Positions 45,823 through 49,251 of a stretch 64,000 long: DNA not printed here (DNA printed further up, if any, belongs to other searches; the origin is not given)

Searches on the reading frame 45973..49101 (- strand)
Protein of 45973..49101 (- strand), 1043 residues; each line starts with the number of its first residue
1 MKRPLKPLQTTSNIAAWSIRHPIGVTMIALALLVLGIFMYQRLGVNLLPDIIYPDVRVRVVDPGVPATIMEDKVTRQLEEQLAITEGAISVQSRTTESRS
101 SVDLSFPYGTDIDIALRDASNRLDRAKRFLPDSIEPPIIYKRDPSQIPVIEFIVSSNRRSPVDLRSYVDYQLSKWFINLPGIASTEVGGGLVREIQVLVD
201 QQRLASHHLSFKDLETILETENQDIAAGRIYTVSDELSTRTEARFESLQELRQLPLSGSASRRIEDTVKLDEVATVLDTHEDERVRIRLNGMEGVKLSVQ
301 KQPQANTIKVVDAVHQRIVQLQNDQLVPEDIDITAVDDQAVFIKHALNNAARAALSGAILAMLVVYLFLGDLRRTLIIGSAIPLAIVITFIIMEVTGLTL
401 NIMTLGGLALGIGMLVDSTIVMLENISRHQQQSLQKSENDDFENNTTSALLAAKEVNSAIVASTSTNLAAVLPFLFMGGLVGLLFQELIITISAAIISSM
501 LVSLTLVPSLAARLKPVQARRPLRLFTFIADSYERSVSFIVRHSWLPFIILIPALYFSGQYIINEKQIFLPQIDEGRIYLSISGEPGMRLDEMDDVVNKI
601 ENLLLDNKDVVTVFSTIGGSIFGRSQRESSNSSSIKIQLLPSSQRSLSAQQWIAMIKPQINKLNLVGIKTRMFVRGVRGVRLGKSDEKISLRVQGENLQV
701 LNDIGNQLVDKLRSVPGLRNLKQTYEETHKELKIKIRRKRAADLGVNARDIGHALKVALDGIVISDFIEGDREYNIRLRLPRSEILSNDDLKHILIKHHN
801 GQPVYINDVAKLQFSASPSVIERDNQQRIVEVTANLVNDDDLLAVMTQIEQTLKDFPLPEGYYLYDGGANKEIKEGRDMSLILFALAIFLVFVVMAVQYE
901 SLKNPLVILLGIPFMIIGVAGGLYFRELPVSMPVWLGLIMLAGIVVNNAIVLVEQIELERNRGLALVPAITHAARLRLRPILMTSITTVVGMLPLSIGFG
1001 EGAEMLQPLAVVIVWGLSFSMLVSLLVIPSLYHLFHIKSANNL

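Call 94: search_protein_families(library=padloc, proteins=[window:45973-49101:-], max_evalue=0.001)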
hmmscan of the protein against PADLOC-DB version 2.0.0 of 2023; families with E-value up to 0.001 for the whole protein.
window:45973-49101:- (1043 aa): 0 families

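Call 95: search_protein_families(library=pfam, proteins=[window:45973-49101:-], max_evalue=0.000001)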
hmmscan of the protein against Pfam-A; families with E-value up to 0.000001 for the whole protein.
window:45973-49101:- (1043 aa): 3 families
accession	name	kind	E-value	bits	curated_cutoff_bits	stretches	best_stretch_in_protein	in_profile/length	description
PF00873.25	ACR_tran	-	2.2e-249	830.6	28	1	15-1036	2-1021/1021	AcrB/AcrD/AcrF family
PF02355.23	SecD_SecF_C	-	1.3e-10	41.5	20.5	0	881-1032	34-183/189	Protein export membrane protein SecD/SecF, C-terminal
PF03176.21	MMPL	-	1.3e-07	31.3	20.5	0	824-1034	84-301/333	MMPL family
